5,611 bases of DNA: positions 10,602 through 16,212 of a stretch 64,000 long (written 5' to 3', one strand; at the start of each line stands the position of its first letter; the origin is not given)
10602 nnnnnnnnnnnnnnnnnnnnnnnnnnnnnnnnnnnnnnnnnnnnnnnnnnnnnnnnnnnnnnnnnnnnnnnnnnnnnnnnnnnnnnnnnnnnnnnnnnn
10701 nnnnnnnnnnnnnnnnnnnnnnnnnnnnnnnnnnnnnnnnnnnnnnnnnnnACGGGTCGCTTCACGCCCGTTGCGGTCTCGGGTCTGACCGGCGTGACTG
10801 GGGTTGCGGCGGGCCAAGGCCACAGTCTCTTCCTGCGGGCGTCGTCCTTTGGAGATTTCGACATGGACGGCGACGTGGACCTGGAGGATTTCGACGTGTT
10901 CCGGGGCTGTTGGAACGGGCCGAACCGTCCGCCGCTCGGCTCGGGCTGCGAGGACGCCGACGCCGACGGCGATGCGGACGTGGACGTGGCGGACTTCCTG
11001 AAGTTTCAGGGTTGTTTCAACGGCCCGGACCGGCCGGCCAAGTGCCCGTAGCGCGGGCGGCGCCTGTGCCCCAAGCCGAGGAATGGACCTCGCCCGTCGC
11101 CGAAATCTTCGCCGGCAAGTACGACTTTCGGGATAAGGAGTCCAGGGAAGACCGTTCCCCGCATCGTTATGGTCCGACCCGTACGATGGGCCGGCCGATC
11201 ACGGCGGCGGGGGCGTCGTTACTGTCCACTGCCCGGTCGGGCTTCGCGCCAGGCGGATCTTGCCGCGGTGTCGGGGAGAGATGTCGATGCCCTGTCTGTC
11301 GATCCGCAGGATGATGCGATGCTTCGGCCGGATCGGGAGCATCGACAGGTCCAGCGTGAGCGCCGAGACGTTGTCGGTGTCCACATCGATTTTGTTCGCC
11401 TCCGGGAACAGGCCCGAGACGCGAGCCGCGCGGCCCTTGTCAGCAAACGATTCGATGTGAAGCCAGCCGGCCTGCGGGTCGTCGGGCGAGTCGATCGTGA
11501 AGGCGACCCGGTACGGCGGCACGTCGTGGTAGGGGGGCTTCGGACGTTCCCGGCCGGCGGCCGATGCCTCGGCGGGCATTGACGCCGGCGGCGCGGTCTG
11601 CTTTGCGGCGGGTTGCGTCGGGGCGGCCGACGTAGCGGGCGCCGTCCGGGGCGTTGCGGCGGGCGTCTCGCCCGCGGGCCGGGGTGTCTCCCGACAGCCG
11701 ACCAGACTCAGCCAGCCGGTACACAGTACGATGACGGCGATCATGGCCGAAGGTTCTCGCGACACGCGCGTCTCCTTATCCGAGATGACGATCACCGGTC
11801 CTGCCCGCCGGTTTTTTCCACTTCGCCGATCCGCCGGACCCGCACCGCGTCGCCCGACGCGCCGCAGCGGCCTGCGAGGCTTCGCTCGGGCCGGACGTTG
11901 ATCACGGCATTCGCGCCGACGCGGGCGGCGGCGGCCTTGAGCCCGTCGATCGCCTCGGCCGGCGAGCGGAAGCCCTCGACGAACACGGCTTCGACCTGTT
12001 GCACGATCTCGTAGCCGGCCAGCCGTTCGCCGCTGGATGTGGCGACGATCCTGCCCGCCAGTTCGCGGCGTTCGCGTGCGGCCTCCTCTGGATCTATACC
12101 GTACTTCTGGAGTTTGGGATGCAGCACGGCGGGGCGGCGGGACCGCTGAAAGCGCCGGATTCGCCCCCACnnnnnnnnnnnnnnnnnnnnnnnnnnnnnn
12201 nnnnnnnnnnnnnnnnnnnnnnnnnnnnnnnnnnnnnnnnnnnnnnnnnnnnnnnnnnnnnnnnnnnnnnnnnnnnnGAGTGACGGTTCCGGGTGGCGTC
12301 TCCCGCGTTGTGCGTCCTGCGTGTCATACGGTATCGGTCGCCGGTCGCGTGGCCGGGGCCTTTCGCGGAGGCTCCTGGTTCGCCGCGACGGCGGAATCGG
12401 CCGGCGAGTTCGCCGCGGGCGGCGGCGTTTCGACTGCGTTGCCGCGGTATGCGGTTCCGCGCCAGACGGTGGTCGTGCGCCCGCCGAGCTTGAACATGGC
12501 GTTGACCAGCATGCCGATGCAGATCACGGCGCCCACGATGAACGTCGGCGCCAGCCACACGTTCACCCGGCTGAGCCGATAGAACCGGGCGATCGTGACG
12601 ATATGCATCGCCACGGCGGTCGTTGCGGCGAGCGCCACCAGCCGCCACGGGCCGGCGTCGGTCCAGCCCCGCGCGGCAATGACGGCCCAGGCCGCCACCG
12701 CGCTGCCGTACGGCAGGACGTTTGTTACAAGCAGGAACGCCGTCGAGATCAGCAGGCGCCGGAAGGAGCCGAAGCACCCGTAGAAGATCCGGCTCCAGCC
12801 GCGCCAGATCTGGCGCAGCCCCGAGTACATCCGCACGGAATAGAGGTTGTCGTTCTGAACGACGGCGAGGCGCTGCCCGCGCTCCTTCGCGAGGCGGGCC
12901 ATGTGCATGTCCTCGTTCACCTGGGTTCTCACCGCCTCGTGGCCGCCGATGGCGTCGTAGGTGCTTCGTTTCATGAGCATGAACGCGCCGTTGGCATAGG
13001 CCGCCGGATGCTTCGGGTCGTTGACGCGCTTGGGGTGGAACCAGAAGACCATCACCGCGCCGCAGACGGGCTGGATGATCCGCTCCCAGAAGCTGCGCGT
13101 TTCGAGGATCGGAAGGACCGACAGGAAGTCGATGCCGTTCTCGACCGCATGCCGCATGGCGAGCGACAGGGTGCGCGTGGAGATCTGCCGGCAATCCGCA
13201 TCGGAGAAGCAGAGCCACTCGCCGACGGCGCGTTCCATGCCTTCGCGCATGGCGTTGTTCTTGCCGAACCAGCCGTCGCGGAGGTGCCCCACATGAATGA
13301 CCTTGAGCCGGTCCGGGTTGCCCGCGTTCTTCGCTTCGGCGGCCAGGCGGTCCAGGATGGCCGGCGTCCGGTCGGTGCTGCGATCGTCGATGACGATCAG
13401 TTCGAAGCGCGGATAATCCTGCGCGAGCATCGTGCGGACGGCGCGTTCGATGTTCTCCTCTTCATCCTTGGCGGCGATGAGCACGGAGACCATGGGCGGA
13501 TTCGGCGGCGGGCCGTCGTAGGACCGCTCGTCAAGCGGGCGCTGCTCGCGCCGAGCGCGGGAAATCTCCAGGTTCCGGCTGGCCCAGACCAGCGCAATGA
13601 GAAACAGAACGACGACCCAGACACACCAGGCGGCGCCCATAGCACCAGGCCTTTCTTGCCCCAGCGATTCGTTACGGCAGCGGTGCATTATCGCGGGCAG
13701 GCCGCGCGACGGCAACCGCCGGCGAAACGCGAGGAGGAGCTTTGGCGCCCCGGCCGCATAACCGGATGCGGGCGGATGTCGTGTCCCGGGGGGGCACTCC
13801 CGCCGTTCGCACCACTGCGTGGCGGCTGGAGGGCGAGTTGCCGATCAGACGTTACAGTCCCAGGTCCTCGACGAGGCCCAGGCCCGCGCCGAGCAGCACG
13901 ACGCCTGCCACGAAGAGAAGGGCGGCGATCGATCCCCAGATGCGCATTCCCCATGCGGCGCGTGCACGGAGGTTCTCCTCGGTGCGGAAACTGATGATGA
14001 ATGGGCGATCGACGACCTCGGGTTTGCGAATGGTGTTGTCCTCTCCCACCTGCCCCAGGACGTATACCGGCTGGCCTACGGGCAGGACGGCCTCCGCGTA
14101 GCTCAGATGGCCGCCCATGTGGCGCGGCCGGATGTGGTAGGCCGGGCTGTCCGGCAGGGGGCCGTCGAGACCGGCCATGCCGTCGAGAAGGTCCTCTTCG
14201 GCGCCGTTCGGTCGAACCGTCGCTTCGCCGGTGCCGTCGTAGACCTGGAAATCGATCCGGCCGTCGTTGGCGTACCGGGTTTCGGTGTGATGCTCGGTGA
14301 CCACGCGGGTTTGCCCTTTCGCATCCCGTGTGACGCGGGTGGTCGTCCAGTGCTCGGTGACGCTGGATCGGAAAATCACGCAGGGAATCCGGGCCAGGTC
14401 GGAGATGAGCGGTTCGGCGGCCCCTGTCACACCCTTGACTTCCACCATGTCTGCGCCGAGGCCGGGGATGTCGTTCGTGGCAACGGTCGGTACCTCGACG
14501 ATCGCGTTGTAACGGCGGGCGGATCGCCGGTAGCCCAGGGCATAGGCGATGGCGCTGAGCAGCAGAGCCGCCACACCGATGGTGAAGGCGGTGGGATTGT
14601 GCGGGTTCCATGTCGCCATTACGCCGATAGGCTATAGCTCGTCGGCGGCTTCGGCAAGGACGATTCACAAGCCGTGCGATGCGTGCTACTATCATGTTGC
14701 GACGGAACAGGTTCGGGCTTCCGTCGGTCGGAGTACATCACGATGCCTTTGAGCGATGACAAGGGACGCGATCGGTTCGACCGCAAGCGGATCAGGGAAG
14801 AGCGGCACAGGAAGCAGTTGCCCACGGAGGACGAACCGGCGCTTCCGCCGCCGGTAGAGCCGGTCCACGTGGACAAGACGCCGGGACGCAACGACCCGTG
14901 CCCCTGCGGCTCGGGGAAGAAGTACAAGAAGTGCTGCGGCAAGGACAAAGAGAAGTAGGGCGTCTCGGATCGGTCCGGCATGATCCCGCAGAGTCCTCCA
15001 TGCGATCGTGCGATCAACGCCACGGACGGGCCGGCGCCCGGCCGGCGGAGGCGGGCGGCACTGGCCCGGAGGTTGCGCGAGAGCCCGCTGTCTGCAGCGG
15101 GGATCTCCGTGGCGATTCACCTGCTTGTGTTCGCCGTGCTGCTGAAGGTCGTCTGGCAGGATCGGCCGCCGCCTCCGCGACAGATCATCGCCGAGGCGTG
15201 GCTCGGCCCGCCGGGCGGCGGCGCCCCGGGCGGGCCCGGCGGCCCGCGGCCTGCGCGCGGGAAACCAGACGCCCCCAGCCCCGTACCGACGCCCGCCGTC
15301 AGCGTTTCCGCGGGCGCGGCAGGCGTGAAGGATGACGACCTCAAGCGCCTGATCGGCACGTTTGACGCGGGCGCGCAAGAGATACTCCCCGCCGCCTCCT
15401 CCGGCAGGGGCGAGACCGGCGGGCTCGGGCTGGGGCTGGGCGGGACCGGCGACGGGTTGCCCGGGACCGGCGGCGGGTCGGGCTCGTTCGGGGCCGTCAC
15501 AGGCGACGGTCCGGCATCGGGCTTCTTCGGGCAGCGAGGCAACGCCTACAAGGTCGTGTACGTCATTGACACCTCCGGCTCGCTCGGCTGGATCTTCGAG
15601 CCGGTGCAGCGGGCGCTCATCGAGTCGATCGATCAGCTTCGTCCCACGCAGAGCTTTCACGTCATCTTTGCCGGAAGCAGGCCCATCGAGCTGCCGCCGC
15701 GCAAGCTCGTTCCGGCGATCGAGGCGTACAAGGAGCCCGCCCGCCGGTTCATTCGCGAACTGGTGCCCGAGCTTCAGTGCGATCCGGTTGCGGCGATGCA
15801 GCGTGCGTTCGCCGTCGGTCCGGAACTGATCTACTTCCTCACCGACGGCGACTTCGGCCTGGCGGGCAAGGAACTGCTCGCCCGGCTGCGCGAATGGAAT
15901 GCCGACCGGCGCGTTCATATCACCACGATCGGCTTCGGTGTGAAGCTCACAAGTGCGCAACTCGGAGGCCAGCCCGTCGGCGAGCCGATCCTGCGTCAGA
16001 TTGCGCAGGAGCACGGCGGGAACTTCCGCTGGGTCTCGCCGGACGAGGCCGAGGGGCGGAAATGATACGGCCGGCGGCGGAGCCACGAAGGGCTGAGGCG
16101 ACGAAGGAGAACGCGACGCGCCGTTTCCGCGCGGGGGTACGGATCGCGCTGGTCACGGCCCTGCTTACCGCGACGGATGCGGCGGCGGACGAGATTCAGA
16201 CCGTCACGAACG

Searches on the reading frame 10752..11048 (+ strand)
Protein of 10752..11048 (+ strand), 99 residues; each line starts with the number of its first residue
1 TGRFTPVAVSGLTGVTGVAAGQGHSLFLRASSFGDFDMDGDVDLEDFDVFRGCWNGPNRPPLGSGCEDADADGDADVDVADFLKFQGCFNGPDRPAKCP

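Call 101: search_protein_families(library=ncbifam, proteins=[window:10752-11048:+], max_evalue=0.1)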
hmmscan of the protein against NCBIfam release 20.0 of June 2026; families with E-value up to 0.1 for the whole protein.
seq(99 aa): 0 families

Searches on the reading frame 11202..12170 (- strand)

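Call 60: search_protein_families(library=pfam, proteins=[window:11202-12170:-], max_evalue=0.001)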
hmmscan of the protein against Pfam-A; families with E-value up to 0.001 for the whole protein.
window:11202-12170:- (323 aa): 0 families

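Call 61: search_protein_families(library=ncbifam, proteins=[window:11202-12170:-], max_evalue=0.01)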
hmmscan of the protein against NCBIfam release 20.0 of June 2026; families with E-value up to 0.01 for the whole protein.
window:11202-12170:- (323 aa): 1 family
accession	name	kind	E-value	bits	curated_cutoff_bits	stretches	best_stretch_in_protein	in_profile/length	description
NF008975.0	PRK12323.1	equivalog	0.00023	20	875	1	166-258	450-542/709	DNA polymerase III subunit gamma/tau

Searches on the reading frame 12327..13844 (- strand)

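Call 32: search_protein_families(library=pfam, proteins=[window:12327-13844:-], max_evalue=0.0001)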
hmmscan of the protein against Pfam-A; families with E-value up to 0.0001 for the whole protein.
window:12327-13844:- (506 aa): 4 families
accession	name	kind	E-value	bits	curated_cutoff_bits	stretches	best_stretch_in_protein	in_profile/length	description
PF00535.33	Glycos_transf_2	-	3.4e-22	79.6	23.3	1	120-297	1-165/168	Glycosyl transferase family 2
PF13506.12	Glyco_transf_21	-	6e-13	49.1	21.7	1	187-352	10-171/174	Glycosyl transferase family 21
PF13641.12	Glyco_tranf_2_3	-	6.1e-13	49.8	27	1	116-330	1-205/230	Glycosyltransferase like family 2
PF10111.15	Glyco_tranf_2_2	-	5.2e-07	29.9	27.3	1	120-345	1-230/276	Glycosyltransferase like family 2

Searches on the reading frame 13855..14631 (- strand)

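Call 32: search_protein_families(library=pfam, proteins=[window:13855-14631:-], max_evalue=0.0001)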
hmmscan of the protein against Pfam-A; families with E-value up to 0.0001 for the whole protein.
window:13855-14631:- (259 aa): 1 family
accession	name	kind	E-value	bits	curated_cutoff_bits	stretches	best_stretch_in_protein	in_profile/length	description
PF12483.13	GIDE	-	4.6e-17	62.4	23.6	1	101-246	6-159/160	E3 Ubiquitin ligase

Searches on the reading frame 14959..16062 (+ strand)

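Call 32: search_protein_families(library=pfam, proteins=[window:14959-16062:+], max_evalue=0.0001)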
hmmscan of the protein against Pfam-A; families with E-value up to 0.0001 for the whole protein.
window:14959-16062:+ (368 aa): 0 families

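Call 61: search_protein_families(library=ncbifam, proteins=[window:14959-16062:+], max_evalue=0.01)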
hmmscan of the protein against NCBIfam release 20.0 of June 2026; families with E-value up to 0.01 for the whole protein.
window:14959-16062:+ (368 aa): 1 family
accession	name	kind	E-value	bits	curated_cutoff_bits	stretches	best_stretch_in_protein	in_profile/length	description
TIGR03788.1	marine_srt_targ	equivalog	5.4e-09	35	551.65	1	197-325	272-406/629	marine proteobacterial sortase target protein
